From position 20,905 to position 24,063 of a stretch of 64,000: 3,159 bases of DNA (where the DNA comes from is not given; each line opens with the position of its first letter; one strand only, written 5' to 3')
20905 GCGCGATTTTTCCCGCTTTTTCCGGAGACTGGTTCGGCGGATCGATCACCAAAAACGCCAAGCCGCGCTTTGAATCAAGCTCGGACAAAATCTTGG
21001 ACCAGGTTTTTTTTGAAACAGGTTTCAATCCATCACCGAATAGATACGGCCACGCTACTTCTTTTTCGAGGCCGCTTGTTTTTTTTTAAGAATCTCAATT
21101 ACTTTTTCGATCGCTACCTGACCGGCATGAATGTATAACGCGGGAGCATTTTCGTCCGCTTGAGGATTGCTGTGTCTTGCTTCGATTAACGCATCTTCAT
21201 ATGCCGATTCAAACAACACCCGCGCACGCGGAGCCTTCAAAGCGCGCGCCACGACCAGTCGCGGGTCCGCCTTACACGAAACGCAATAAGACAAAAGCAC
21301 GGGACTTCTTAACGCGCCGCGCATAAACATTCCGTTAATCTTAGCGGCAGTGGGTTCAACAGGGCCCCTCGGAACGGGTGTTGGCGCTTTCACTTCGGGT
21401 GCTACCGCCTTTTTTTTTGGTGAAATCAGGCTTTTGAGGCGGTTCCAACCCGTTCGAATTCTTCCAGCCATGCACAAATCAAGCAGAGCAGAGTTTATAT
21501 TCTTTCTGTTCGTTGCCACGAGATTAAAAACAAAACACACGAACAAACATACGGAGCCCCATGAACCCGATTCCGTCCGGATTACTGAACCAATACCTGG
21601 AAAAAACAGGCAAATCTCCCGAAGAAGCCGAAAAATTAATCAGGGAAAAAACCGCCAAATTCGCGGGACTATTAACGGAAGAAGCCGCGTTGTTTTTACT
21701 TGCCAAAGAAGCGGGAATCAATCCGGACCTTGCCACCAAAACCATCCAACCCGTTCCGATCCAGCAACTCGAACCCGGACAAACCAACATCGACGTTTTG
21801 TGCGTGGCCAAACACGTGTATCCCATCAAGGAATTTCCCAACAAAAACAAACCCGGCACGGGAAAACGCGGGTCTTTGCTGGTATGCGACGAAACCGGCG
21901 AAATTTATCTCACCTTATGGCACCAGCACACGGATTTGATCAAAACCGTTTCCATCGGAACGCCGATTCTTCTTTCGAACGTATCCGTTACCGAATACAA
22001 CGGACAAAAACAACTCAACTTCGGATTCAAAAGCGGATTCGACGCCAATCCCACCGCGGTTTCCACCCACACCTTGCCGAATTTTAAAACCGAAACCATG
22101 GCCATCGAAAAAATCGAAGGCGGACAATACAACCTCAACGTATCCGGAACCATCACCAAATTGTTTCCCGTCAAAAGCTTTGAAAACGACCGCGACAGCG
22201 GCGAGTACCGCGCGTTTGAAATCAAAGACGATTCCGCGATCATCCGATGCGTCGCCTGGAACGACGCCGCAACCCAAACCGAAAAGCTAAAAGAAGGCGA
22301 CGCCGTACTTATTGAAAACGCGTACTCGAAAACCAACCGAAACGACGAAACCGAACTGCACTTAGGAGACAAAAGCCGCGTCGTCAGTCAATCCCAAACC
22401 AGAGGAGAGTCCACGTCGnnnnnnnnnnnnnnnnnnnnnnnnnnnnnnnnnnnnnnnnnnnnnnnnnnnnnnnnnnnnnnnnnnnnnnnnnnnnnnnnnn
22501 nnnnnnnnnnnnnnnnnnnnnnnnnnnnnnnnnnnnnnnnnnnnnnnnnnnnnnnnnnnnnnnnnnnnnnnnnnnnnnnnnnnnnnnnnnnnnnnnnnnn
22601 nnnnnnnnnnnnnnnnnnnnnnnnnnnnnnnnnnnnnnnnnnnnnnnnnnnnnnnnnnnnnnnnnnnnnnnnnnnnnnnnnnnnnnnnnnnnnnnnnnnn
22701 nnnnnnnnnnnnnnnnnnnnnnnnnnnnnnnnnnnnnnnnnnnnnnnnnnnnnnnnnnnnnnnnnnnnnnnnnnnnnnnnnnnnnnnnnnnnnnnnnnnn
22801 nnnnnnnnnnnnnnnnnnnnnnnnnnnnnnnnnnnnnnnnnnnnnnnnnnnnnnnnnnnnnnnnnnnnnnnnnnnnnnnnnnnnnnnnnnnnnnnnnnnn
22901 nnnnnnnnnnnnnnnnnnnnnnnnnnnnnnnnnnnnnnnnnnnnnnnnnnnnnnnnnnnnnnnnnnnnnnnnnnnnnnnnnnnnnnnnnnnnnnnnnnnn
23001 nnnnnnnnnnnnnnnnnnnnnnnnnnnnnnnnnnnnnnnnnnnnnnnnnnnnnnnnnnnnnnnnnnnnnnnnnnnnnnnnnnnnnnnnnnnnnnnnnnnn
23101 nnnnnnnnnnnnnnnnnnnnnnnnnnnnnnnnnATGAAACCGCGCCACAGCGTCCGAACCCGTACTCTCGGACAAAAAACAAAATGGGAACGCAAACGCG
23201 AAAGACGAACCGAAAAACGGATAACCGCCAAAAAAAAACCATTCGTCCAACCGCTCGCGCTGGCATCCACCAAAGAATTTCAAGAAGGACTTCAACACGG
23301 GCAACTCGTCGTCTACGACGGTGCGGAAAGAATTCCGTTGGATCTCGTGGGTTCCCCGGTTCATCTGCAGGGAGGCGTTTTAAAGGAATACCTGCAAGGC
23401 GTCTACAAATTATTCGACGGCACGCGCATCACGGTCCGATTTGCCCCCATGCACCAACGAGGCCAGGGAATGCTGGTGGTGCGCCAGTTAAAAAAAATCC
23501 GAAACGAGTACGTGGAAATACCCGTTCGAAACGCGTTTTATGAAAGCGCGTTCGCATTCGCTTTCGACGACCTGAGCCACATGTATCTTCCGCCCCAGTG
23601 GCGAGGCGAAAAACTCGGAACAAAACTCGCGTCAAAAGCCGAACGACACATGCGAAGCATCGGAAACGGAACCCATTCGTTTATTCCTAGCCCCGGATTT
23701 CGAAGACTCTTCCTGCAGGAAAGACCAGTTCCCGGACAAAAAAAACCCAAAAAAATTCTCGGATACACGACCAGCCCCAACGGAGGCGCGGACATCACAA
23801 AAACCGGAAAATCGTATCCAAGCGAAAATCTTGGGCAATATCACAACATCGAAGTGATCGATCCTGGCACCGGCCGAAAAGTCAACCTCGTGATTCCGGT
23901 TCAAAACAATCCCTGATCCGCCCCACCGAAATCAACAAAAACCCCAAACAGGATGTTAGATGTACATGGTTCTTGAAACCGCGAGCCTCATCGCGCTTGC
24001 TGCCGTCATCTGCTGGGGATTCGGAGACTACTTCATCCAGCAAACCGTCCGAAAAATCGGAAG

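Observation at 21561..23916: ssb/RPA translationally coupled to two paralogous basic-tailed GNAT-like proteins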

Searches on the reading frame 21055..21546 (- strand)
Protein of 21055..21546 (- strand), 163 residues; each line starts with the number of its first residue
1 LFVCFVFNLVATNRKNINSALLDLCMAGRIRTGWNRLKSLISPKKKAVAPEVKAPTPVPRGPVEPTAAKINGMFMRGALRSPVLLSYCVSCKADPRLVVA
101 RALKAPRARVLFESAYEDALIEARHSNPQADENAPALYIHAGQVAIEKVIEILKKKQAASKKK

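Call 4: search_protein_families(library=pfam, proteins=[window:21055-21546:-], max_evalue=1)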
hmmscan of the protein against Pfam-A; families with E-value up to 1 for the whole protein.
window:21055-21546:- (163 aa): 1 family
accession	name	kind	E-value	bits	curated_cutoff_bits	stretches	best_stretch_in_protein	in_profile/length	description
PF04834.18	Adeno_E3_14_5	-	0.17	12.8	28.7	1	17-64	34-85/100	Early E3 14.5 kDa protein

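Call 7: search_protein_families(library=ncbifam, proteins=[window:21055-21546:-], max_evalue=1)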
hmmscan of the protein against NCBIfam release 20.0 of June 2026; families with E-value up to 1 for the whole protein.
window:21055-21546:- (163 aa): 0 families

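Call 56: search_protein_families(library=phrogs, proteins=[window:21055-21471:-], max_evalue=0.01)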
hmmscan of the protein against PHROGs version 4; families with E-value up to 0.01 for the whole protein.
window:21055-21471:- (138 aa): 0 families

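Call 57: search_protein_families(library=padloc, proteins=[window:21055-21471:-], max_evalue=0.01)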
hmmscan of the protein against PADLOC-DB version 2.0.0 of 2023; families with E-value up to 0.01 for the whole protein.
window:21055-21471:- (138 aa): 0 families

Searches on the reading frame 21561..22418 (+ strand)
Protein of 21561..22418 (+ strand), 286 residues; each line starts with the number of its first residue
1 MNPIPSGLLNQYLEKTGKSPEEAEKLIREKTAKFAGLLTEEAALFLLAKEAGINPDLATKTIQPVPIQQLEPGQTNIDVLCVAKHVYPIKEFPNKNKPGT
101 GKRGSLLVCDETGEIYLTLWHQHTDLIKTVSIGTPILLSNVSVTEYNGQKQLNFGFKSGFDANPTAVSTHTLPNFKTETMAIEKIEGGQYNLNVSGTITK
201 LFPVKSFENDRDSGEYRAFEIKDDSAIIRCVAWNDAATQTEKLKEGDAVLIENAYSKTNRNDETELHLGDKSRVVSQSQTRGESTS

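Call 4: search_protein_families(library=pfam, proteins=[window:21561-22418:+], max_evalue=1)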
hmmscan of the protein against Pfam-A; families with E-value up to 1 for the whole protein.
window:21561-22418:+ (286 aa): 11 families
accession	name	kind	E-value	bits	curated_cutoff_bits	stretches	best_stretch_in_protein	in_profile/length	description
PF01336.31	tRNA_anti-codon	-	6.3e-13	48.9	27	2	198-267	7-68/75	OB-fold nucleic acid binding domain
PF17244.8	CDC24_OB3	-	4.2e-11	43.5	25.4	2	70-159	2-90/216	Cell division control protein 24, OB domain 3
PF16900.11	REPA_OB_2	-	1.9e-09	37.8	27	1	74-153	10-88/98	Replication protein A OB domain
PF21669.3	SHLD2_OB1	-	2.6e-08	34.1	26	1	67-158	11-108/138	Shieldin complex subunit 2, first OB fold domain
PF16686.11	POT1PC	-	8.2e-06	26.2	27.2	2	226-272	77-126/155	ssDNA-binding domain of telomere protection protein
PF21473.3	Ssb-like_OB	-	7.5e-05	23.3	24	1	103-152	41-87/97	Single-stranded DNA binding protein Ssb-like, OB fold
PF24903.1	OB_MEIOB_N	-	0.00012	21.8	27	1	177-265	3-98/140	MEIOB, N-terminal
PF13742.12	tRNA_anti_2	-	0.00062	20.4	27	1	216-252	38-75/95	OB-fold nucleic acid binding domain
PF09999.14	DUF2240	-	0.0093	16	22.3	1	8-54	90-136/144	Uncharacterized protein conserved in archaea (DUF2240)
PF02765.23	POT1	-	0.019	15.2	29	1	113-159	51-98/140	Telomeric single stranded DNA binding POT1/CDC13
PF15826.10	PUMA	-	0.13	12.9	26.4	1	15-84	5-75/189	Bcl-2-binding component 3, p53 upregulated modulator of apoptosis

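Call 7: search_protein_families(library=ncbifam, proteins=[window:21561-22418:+], max_evalue=1)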
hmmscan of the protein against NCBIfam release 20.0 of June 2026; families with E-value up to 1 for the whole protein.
window:21561-22418:+ (286 aa): 17 families
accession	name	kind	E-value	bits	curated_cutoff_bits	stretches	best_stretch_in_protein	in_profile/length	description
NF009034.0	PRK12366.1-5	equivalog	4.1e-32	111.4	789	2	19-156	15-152/642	replication factor A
NF012035.0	PRK15491.1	equivalog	3.7e-29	102.1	362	1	19-274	16-263/374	replication factor A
NF009032.0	PRK12366.1-3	equivalog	2.4e-28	98.8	773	2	10-156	8-152/651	replication factor A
NF009031.0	PRK12366.1-2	equivalog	8.3e-23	80.7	767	2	15-126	20-128/647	replication factor A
NF011288.0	PRK14699.1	equivalog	9.5e-23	80.8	544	1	21-274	18-263/484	replication factor A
NF006255.0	PRK08402.1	equivalog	1.7e-21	76.6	442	2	9-173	10-172/355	replication factor A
NF009030.0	PRK12366.1-1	equivalog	1.4e-18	66.7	1147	1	60-276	68-282/796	replication factor A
NF005551.0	PRK07211.1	equivalog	2.5e-18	66.6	575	1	21-274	18-256/485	single-stranded DNA binding protein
NF005050.0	PRK06461.1-4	equivalog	5.8e-15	55.7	176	2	66-160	7-96/151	single-stranded DNA-binding protein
NF005051.0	PRK06461.1-5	equivalog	4.3e-13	49.5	235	2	67-159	5-92/146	single-stranded DNA-binding protein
TIGR00617.1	rpa1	subfamily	2.3e-12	46.3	334.2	2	64-173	298-408/608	replication factor-a protein 1 (rpa1)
NF005554.0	PRK07218.1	equivalog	1.3e-11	44.1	447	2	177-279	56-151/423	Single-stranded DNA binding protein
NF009033.0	PRK12366.1-4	equivalog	2.2e-11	42.9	701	1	20-251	18-218/578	replication factor A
NF005049.0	PRK06461.1-3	equivalog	3e-09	37.2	188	2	66-155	6-91/144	single-stranded DNA-binding protein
NF005048.0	PRK06461.1-1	equivalog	8.8e-09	35.9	230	1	99-159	35-92/148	single-stranded DNA-binding protein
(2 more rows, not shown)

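Call 56: search_protein_families(library=phrogs, proteins=[window:21561-22418:+], max_evalue=0.01)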
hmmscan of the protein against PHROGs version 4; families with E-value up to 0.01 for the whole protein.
window:21561-22418:+ (286 aa): 0 families

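Call 57: search_protein_families(library=padloc, proteins=[window:21561-22418:+], max_evalue=0.01)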
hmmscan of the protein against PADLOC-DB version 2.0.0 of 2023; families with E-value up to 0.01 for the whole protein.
window:21561-22418:+ (286 aa): 0 families

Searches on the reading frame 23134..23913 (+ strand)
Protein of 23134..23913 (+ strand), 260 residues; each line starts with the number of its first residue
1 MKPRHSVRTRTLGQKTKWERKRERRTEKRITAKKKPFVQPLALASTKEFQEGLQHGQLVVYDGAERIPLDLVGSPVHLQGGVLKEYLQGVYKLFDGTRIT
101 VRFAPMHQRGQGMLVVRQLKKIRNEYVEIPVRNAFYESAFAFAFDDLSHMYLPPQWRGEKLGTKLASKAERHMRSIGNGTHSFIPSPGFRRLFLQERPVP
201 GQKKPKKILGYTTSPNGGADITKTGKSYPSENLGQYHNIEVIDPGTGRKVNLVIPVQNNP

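Call 4: search_protein_families(library=pfam, proteins=[window:23134-23913:+], max_evalue=1)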
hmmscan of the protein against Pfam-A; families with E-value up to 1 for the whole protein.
window:23134-23913:+ (260 aa): 1 family
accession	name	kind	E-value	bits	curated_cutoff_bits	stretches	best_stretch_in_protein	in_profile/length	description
PF00583.31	Acetyltransf_1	-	0.082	13.6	20.7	1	148-177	63-92/116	Acetyltransferase (GNAT) family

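Call 6: find_homologous_proteins(query=window:23134-23913:+, max_evalue=0.001)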
Query window:23134-23913:+ (260 aa): 1 proteins with E <= 0.001 among 320 candidates.
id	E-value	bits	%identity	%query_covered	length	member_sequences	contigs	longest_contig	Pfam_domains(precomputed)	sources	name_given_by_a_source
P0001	3.6e-171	585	99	100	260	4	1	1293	-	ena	-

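Call 7: search_protein_families(library=ncbifam, proteins=[window:23134-23913:+], max_evalue=1)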
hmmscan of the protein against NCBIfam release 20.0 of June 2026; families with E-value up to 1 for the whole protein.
window:23134-23913:+ (260 aa): 0 families

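Call 47: predict_structure(alignment_id=A3)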
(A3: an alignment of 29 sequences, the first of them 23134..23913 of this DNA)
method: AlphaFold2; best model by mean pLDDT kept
length: 260 residues; sequences in the alignment: 29
mean_pLDDT: 89.2   pTM: 0.87
mean pLDDT of the five models: 89.2, 88.8, 88.4, 86.8, 86.7
residues with pLDDT >= 90: 186; 70-90: 54; 50-70: 13; < 50: 7
segments of 3 or more residues with pLDDT < 50: 1-5
pLDDT, mean of each block of 10 residues (from residue 1): 53 86 94 94 95 97 96 82 92 97 88 95 96 79 94 92 95 96 90 74 79 87 95 97 95 81
secondary structure, 60 per line:
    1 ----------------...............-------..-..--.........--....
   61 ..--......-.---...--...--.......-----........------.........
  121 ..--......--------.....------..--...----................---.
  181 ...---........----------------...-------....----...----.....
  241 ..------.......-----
elements in order: H17-31 H46-54 E57-62 E65-70 E76-78 E81-83 E86-92 E98-105 E112-122 E125-130 E139-143 H161-176 E180-183 H187-193 E211-213 E221-224 E236-242 E249-255

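Call 50: fold_search(model_id=the predicted structure, library=pdb)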
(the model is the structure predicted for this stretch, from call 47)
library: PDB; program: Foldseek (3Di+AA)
matches with E <= 10: 425; with E <= 0.001: 0
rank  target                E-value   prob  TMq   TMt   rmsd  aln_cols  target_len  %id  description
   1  3sre                  3.6e-01  0.21  0.19  0.16  10.9       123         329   10  Serum paraoxonase-1 by directed evolution at pH 6.5 (released 2012-03-21)
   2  1v04                  3.8e-01  0.20  0.19  0.16  10.8       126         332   10  serum paraoxonase by directed evolution (released 2004-04-23)
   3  9peb                  3.8e-01  0.13  0.16  0.05  23.4       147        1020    8  Cryo-EM structure of Arabidopsis thaliana Met1 (released 2025-10-22)
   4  4hho                  4.3e-01  0.21  0.20  0.16  10.8       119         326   10  Serum paraoxonase-1 by directed evolution with the H115W mutation (released 2013-03-27)
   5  4hhq                  4.3e-01  0.14  0.20  0.17  11.8       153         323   10  Serum paraoxonase-1 by directed evolution with the H115Q and H134Q mutations (released 2013-03-27)
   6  7snt_B                4.3e-01  0.07  0.11  0.19  16.0       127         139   13  2.20A Resolution Structure of NanoLuc Luciferase with Bound Substrate Analog 3-methoxy-furimazine (released 2022-11-16)
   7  9pec                  4.5e-01  0.14  0.14  0.06  20.6        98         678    9  Cryo-EM structure of Arabidopsis thaliana Met1 (RFTS free) (released 2025-10-22)
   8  4q1u                  5.4e-01  0.13  0.21  0.17  11.8       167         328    9  Serum paraoxonase-1 by directed evolution with the K192Q mutation (released 2015-02-18)
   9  6vil_F                5.7e-01  0.06  0.11  0.17  14.6       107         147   11  Crystal structure of mouse BAHCC1 BAH domain in complex with H3K27me3 (released 2020-09-16)
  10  6vil_D                6.4e-01  0.07  0.15  0.22  19.9       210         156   10  Crystal structure of mouse BAHCC1 BAH domain in complex with H3K27me3 (released 2020-09-16)
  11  7ubu_A                6.7e-01  0.20  0.15  0.06   9.1        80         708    4  Crystal structure of ZMET2 in complex with hemimethylated CAG DNA and a histone H3Kc9me2 peptide (released 2022-06-08)
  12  1qst                  6.7e-01  0.15  0.19  0.28  15.8       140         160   14  CRYSTAL STRUCTURE OF TETRAHYMENA GCN5 (released 1999-09-08)
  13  1gy6_A                7.1e-01  0.20  0.15  0.27   6.9        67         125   15  NTF2 from rat, ammonium sulphate conditions (released 2002-06-20)
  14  6w8w_B                7.1e-01  0.08  0.18  0.07  14.8       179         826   12  Crystal structure of mouse DNMT1 in complex with CCG DNA (released 2020-07-08)
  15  8bo9_A                7.1e-01  0.06  0.11  0.15  15.7       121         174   12  NanoLuc-D9R/H57A/K89R mutant complexed with azacoelenterazine bound in intra-barrel catalytic site (released 2023-09-27)
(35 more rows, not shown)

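Call 56: search_protein_families(library=phrogs, proteins=[window:23134-23913:+], max_evalue=0.01)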
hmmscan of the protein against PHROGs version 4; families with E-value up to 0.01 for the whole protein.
window:23134-23913:+ (260 aa): 0 families

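Call 57: search_protein_families(library=padloc, proteins=[window:23134-23913:+], max_evalue=0.01)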
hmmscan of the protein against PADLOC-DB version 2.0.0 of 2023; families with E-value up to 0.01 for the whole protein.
window:23134-23913:+ (260 aa): 0 families
